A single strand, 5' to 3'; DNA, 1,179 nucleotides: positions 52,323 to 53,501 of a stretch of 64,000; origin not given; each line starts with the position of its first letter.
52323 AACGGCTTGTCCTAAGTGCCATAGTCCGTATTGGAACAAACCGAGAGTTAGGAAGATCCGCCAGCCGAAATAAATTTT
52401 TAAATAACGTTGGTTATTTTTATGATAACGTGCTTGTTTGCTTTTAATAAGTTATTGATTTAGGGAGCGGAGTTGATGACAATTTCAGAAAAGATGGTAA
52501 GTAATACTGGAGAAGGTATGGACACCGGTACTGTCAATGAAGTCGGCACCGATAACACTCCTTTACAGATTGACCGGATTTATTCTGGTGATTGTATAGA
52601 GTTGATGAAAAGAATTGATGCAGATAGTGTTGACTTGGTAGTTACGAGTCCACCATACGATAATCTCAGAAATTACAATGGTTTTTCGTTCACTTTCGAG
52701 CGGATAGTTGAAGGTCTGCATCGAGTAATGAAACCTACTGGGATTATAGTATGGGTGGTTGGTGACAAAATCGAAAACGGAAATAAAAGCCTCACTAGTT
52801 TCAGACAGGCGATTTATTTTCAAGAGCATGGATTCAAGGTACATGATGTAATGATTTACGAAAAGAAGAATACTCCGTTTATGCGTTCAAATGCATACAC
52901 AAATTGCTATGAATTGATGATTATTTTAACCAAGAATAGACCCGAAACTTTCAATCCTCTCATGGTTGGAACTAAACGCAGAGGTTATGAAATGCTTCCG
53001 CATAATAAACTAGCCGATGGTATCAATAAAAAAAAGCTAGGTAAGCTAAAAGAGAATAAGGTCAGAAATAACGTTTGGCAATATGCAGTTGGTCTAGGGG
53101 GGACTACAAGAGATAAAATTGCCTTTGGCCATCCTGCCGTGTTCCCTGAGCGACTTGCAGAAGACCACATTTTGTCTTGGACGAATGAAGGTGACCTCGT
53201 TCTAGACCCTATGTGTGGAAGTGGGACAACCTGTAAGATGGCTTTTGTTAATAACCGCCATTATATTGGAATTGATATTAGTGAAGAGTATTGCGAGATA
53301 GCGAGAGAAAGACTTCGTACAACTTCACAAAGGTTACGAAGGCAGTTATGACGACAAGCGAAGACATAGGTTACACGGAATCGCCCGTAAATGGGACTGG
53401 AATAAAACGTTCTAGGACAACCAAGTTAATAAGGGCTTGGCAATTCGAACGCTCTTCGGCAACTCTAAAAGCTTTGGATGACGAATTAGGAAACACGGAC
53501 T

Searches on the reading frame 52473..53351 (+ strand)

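Call 13: search_protein_families(library=pfam, proteins=[window:52473-53351:+], max_evalue=0.01)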
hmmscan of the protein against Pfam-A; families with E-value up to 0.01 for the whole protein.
window:52473-53351:+ (292 aa): 7 families
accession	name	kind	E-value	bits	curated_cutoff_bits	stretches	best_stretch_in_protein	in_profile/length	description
PF01555.25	N6_N4_Mtase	-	1.3e-44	153.3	26.7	1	53-278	1-220/221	DNA methylase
PF13847.12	Methyltransf_31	-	8.7e-07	29.2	27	1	239-282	3-49/145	Methyltransferase domain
PF01170.24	UPF0020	-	2.1e-06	28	22.3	1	217-252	5-41/197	RMKL-like, methyltransferase domain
PF13649.12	Methyltransf_25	-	3.5e-06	28.1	27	1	243-284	1-44/97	Methyltransferase domain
PF08241.18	Methyltransf_11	-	4.8e-05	24.3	21.2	0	244-284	1-41/95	Methyltransferase domain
PF08242.18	Methyltransf_12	-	6.9e-05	24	30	1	248-287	5-46/98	Methyltransferase domain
PF11599.14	AviRa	-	0.0014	18.6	25.7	0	40-103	153-216/232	RRNA methyltransferase AviRa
